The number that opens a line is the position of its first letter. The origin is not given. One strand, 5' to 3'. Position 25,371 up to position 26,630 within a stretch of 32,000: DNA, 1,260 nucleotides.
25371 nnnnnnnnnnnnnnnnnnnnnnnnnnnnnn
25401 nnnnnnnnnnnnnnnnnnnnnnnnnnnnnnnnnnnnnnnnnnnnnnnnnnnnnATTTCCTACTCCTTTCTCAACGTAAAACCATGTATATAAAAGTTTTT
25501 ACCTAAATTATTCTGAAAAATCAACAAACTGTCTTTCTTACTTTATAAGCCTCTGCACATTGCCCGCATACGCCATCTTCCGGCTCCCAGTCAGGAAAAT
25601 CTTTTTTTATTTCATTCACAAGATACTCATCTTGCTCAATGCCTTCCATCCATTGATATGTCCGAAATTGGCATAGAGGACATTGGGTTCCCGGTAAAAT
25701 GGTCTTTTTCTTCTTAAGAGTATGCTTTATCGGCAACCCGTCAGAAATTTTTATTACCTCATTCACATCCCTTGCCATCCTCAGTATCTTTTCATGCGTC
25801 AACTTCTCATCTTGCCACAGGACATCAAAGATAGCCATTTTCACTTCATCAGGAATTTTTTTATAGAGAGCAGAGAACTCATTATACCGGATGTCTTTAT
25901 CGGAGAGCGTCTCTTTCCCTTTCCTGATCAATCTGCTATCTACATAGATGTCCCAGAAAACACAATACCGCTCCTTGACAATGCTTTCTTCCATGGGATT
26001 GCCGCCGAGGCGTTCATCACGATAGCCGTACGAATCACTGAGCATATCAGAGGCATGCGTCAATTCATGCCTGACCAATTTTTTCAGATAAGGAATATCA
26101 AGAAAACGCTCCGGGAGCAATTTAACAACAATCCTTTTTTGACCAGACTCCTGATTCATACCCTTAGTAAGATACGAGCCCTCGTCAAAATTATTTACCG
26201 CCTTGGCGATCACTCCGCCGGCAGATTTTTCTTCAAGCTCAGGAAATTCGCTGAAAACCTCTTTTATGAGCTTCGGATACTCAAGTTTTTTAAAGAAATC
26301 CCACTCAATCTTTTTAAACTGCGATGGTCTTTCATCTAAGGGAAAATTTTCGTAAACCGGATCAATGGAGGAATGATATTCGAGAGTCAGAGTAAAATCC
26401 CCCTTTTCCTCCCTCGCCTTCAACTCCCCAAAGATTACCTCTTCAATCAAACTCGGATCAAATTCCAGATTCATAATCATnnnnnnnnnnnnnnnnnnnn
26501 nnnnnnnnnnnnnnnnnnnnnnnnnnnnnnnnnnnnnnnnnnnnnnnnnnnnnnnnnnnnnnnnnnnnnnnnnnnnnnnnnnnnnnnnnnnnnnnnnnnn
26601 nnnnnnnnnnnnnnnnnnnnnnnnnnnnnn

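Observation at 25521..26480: Uncharacterised HExxH plus zinc-ribbon-like protein translationally coupled to the NXR chaperone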

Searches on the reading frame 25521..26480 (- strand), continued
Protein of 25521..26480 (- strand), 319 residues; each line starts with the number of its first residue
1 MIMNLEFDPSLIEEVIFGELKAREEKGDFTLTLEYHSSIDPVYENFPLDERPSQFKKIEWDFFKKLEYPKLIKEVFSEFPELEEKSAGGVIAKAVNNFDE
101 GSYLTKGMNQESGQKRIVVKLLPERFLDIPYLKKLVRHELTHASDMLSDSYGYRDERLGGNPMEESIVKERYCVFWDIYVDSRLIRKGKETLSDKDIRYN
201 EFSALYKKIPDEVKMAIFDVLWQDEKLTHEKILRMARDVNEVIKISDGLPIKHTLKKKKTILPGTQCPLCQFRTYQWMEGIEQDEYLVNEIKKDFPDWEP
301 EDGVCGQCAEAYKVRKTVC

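Call 76: list_cluster_members(proteins=[P0086, P0088, P0089, P0091, P0092, P0094, P0097, P0099, P0100, P0101])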
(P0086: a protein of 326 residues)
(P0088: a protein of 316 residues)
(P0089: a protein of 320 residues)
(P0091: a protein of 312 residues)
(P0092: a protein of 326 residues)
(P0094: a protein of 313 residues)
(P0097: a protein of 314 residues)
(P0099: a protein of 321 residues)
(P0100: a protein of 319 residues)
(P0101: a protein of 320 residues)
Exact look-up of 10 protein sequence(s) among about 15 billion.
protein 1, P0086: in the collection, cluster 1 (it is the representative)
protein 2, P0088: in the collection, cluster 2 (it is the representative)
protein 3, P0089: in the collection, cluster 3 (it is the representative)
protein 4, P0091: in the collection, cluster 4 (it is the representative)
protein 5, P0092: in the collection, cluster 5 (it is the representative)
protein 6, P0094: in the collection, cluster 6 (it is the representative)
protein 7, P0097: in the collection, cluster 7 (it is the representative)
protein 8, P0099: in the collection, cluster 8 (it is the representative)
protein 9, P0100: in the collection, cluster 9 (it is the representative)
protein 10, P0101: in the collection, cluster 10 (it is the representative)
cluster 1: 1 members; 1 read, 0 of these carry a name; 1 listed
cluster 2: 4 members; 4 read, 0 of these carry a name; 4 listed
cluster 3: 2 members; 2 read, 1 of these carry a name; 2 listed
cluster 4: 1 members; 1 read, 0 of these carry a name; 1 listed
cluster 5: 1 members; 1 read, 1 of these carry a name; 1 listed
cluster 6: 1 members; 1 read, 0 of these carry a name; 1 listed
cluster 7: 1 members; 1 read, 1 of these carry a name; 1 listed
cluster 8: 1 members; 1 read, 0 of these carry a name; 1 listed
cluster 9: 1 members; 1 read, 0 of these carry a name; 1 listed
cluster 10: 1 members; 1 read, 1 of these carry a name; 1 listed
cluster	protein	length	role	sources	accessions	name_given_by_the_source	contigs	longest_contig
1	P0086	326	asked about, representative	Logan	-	-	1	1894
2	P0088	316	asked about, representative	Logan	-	-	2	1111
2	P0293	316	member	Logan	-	-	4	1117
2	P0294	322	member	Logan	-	-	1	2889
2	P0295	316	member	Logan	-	-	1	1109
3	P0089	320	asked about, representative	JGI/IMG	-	hypothetical protein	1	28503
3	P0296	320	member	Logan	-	-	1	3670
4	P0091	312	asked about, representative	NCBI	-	-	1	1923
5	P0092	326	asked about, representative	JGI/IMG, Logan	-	hypothetical protein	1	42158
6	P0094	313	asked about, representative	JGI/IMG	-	-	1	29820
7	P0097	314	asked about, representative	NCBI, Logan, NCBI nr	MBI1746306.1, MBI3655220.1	MAG: hypothetical protein HYR55_06925 [Acidobacteria bacterium] | hypothetical protein [Acidobacteriota bacterium]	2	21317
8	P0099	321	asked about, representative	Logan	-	-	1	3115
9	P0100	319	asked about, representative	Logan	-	-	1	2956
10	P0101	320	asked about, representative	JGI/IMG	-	hypothetical protein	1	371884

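Call 84: search_protein_families(library=pfam, proteins=[P0095, P0112, P0178, P0270, P0183], max_evalue=0.001)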
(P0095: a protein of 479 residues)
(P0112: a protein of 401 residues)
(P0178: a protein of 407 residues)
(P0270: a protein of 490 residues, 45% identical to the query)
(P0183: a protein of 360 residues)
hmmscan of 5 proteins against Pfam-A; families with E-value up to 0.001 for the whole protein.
P0095 (479 aa): 0 families

P0112 (401 aa): 0 families

P0178 (407 aa): 0 families

P0270 (490 aa): 0 families

P0183 (360 aa): 0 families

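Call 85: search_protein_families(library=pfam, proteins=[L045:902-2365:+, P0095, P0270, P0112, P0178], max_evalue=1)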
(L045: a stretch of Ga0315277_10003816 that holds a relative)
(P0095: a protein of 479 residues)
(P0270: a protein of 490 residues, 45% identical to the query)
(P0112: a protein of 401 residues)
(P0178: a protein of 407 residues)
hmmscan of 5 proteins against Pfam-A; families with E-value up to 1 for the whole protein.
L045:902-2365:+ (487 aa): 1 family
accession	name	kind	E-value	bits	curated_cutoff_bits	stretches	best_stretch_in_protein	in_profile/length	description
PF03473.23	MOSC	-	8.1e-06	26.3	22.7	1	390-484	10-114/120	MOSC domain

P0095 (479 aa): 1 family
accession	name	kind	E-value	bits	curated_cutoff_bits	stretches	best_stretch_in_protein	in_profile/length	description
PF06401.16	Alpha-2-MRAP_C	-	0.041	14.3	24.3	1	69-191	24-143/213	Alpha-2-macroglobulin RAP, C-terminal domain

P0270 (490 aa): 2 families
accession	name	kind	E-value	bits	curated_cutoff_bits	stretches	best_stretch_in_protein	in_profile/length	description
PF22357.2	AF1548-like_C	-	0.057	14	23.9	1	122-152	8-38/56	AF1548-like, C-terminal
PF10263.15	SprT-like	-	0.16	12.3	25.6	1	78-139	28-73/108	SprT-like family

P0112 (401 aa): 0 families

P0178 (407 aa): 0 families

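Call 88: search_protein_families(library=pfam, proteins=[L046:2004-2468:+, L054:2934-3497:+, L065:4796-5326:+, L045:3009-3983:+, L087:6230-7447:+, L078:3453-4232:+, L040:2759-3649:+, L040:3670-4290:+, L103:12522-14345:+, L046:2691-3449:+], max_evalue=0.001)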
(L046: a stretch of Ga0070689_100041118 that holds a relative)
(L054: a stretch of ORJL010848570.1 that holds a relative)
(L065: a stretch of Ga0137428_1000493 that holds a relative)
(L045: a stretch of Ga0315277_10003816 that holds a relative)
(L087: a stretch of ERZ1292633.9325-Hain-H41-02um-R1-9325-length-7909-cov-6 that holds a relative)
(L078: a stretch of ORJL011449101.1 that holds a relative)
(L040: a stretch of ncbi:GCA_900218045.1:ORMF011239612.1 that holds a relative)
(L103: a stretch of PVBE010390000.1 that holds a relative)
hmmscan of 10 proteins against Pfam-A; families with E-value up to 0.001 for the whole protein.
L046:2004-2468:+ (154 aa): 1 family
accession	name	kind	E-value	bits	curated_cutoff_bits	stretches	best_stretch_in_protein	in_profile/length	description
PF03473.23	MOSC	-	1.5e-10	41.6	22.7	1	55-150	9-113/120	MOSC domain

L054:2934-3497:+ (187 aa): 1 family
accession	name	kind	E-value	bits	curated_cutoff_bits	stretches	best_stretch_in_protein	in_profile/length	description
PF12804.13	NTP_transf_3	-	6.1e-35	121.2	27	1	5-145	1-146/160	MobA-like NTP transferase domain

L065:4796-5326:+ (176 aa): 0 families

L045:3009-3983:+ (324 aa): 2 families
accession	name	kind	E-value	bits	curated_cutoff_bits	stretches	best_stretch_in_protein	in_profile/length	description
PF04055.27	Radical_SAM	-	1.5e-33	116.8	29.5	1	13-173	1-165/166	Radical SAM superfamily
PF06463.18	Mob_synth_C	-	2.8e-29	102.1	37.4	1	181-308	3-127/128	Molybdenum Cofactor Synthesis C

L087:6230-7447:+ (405 aa): 3 families
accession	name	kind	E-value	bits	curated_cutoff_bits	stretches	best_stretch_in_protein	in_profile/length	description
PF03453.22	MoeA_N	-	1.5e-35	122.6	30.8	1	14-167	4-160/160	MoeA N-terminal region (domain I and II)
PF00994.29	MoCF_biosynth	-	2.2e-22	79.8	26.6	1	182-316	3-143/144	Probable molybdopterin binding domain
PF03454.20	MoeA_C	-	2.2e-09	37.8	22.1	1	334-398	6-69/72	MoeA C-terminal region (domain IV)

L078:3453-4232:+ (259 aa): 1 family
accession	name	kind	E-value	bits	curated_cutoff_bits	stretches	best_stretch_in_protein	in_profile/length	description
PF01925.25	TauE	-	4.1e-33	115.5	32.6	1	18-253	1-237/237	Sulfite exporter TauE/SafE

L040:2759-3649:+ (296 aa): 6 families
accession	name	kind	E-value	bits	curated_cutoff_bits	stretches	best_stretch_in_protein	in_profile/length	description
PF10609.15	ParA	-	5.2e-89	298.3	27.1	1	38-282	1-244/246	NUBPL iron-transfer P-loop NTPase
PF01656.29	CbiA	-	2.1e-13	50.8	25.4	1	44-212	2-82/125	CobQ/CobB/MinD/ParA nucleotide binding domain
PF13614.12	AAA_31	-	8.4e-10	39.3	27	1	43-80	4-41/177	AAA domain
PF09140.17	MipZ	-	3.2e-06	27.1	20.7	1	42-157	2-108/262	ATPase MipZ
PF02374.21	ArsA_ATPase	-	4.3e-06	26.6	24.3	1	41-74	1-34/305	Anion-transporting ATPase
PF00142.24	Fer4_NifH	-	0.00039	20.4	25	0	46-74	5-33/271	4Fe-4S iron sulfur cluster binding proteins, NifH/frxC family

L040:3670-4290:+ (206 aa): 10 families
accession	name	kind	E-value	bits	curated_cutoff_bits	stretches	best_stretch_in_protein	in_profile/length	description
PF12838.12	Fer4_7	-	8.3e-09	36.2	27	1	61-112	2-51/52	4Fe-4S dicluster domain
PF12837.12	Fer4_6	-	1.1e-08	35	25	0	59-76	7-24/24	4Fe-4S binding domain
PF12800.12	Fer4_4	-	2.6e-07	30.8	24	1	59-74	2-17/17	4Fe-4S binding domain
PF13237.11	Fer4_10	-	2.7e-07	30.9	25.5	1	144-185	10-52/53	4Fe-4S dicluster domain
PF14697.11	Fer4_21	-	4.2e-07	30.4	35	1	145-186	10-52/59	4Fe-4S dicluster domain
PF13187.11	Fer4_9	-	6.6e-07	29.7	27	0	61-113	2-51/52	4Fe-4S dicluster domain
PF00037.32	Fer4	-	9.4e-07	28.8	21.1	1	170-185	3-18/24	4Fe-4S binding domain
PF12797.12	Fer4_2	-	4.9e-05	23.5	24.5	1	167-186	2-21/22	4Fe-4S binding domain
PF13484.11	Fer4_16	-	0.0003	22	30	0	61-79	2-20/66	4Fe-4S double cluster binding domain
PF13183.11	Fer4_8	-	0.00048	21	27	0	172-192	2-22/68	4Fe-4S dicluster domain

L103:12522-14345:+ (607 aa): 2 families
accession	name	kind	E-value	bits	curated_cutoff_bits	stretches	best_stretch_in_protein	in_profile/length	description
PF04055.27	Radical_SAM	-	1.3e-14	55.2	29.5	1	321-480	4-166/166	Radical SAM superfamily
PF02310.24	B12-binding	-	1.4e-07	31.8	32.1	1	169-258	40-120/121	B12 binding domain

L046:2691-3449:+ (252 aa): 3 families
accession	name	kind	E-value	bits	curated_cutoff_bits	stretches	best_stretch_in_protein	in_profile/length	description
PF00027.35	cNMP_binding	-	7.1e-23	80.8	27.5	1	54-140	2-88/89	Cyclic nucleotide-binding domain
PF13545.12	HTH_Crp_2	-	7.4e-15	55.1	27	1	174-245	2-70/70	Crp-like helix-turn-helix domain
PF25213.1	HVO_A0261_N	-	0.00026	21.3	35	1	197-232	24-59/86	HVO_A0261 N-terminal domain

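Call 92: find_encoding_contigs(protein=P0212, flank=5000, max_places=2)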
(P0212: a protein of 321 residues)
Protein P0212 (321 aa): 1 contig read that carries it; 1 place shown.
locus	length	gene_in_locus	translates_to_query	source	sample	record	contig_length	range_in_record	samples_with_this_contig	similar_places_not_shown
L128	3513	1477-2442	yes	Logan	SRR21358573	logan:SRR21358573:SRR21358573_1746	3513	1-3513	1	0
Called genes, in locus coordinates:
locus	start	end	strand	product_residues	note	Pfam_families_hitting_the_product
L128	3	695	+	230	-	?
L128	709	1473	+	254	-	PF02613:Nitrate_red_del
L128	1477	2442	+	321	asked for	-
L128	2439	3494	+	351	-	PF04055:Radical_SAM, PF06463:Mob_synth_C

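Call 93: find_encoding_contigs(protein=P0116, flank=8000, max_places=1)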
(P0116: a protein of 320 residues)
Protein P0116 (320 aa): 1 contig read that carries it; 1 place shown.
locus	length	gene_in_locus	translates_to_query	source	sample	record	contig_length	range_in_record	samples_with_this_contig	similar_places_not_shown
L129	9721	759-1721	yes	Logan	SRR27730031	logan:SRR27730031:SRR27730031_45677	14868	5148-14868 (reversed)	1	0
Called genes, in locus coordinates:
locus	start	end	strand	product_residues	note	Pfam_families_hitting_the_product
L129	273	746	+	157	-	PF01814:Hemerythrin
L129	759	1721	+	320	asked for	-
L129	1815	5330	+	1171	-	PF00384:Molybdopterin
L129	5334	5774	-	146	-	PF13650:Asp_protease_2, PF13975:gag-asp_proteas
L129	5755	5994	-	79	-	-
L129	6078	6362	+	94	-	-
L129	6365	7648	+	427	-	PF13187:Fer4_9 (faint), PF12797:Fer4_2 (faint), PF13247:Fer4_11, PF12838:Fer4_7, PF13237:Fer4_10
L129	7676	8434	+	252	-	PF02613:Nitrate_red_del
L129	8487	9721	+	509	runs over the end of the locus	PF00034:Cytochrom_C, PF13442:Cytochrome_CBB3, PF00034:Cytochrom_C, PF13442:Cytochrome_CBB3, PF09459:EB_dh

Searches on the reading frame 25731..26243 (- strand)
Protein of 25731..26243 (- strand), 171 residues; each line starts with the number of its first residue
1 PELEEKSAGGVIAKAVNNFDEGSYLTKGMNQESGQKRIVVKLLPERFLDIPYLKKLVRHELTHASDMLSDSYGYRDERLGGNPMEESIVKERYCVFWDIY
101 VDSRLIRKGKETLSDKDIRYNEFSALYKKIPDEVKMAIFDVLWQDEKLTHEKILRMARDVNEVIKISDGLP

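Call 73: predict_structure(alignment_id=A4)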
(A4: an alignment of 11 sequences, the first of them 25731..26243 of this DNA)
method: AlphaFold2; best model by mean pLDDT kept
length: 171 residues; sequences in the alignment: 11
mean_pLDDT: 84.3   pTM: 0.80
mean pLDDT of the five models: 84.3, 76.2, 71.6, 69.4, 69.1
residues with pLDDT >= 90: 57; 70-90: 94; 50-70: 19; < 50: 1
segments of 3 or more residues with pLDDT < 50: none
pLDDT, mean of each block of 10 residues (from residue 1): 73 84 75 75 85 89 85 68 83 91 94 93 92 92 90 90 77 41
secondary structure, 60 per line:
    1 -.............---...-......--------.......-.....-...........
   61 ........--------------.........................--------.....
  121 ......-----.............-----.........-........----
elements in order: H2-6 E7-14 E22-27 E36-42 H44-48 H50-68 H83-107 H116-126 H132-144 H150-158 H160-167

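Call 75: fold_search(model_id=the predicted structure, library=pdb)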
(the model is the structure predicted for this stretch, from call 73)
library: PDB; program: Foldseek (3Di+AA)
matches with E <= 10: 139; with E <= 0.001: 0
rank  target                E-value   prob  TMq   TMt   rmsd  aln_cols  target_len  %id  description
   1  6mdw                  5.3e-01  0.44  0.31  0.29   9.4       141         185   15  Mechanism of protease dependent DPC repair (released 2019-04-10)
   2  3ug7_C                7.3e-01  0.04  0.14  0.10  19.4       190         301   16  Crystal Structure of Get3 from Methanocaldococcus jannaschii (released 2011-12-07)
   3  7tfk_B                9.1e-01  0.05  0.15  0.10  18.7       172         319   16  Atomic model of S. cerevisiae clamp loader RFC bound to two DNA molecules, one at the 5'-recessed end and the other at (released 2022-11-16)
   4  6eg8_J                1.1e+00  0.04  0.15  0.08  16.8       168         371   10  Structure of the GDP-bound Gs heterotrimer (released 2019-06-05)
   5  6eg8_I                1.1e+00  0.03  0.14  0.09  16.4       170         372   10  Structure of the GDP-bound Gs heterotrimer (released 2019-06-05)
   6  21ag_C                1.3e+00  0.04  0.17  0.15  15.4       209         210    9  LY334370-bound serotonin 1F (5-HT1F) receptor-miniGoA protein complex (released 2026-04-08)
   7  8cqz_A                1.3e+00  0.03  0.16  0.10  16.3       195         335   11  Homo sapiens Get3 in complex with the Get1 cytoplasmic domain (released 2023-11-29)
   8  8elf_A                1.4e+00  0.03  0.15  0.09  15.6       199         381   11  Structure of Get3d, a homolog of Get3, from Arabidopsis thaliana (released 2023-05-03)
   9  9ghf_V                1.5e+00  0.38  0.27  0.24   4.1        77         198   14  Staphylococcus aureus FusB bound to the large subunit of the Escherichia coli 70S ribosome (FusB-70S:LSU) (released 2025-03-26)
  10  5yxb_A                1.5e+00  0.09  0.24  0.20  13.3       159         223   11  A ligand binding to FXR (released 2019-03-13)
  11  7w56_A                1.5e+00  0.04  0.19  0.15  15.2       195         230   10  Cryo-EM structure of the neuromedin S-bound neuromedin U receptor 1-Gq protein complex (released 2022-04-20)
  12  9ghd_V                1.6e+00  0.41  0.29  0.24   4.4        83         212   14  Escherichia coli 70S ribosome in complex with Staphylococcus aureus FusB-EF-G (FusB-EF-G-70S*) (released 2025-03-26)
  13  6eg8_L                1.8e+00  0.02  0.12  0.09  16.7       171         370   10  Structure of the GDP-bound Gs heterotrimer (released 2019-06-05)
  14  9cap_B                2.1e+00  0.07  0.20  0.19  12.3       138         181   12  Structure of the LPD-3 complex (released 2025-04-23)
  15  3c18_B                2.1e+00  0.03  0.16  0.11  17.8       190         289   10  Crystal structure of nucleotidyltransferase-like protein (ZP_00538802.1) from Exiguobacterium sibiricum 255-15 at 1.90 (released 2008-02-12)
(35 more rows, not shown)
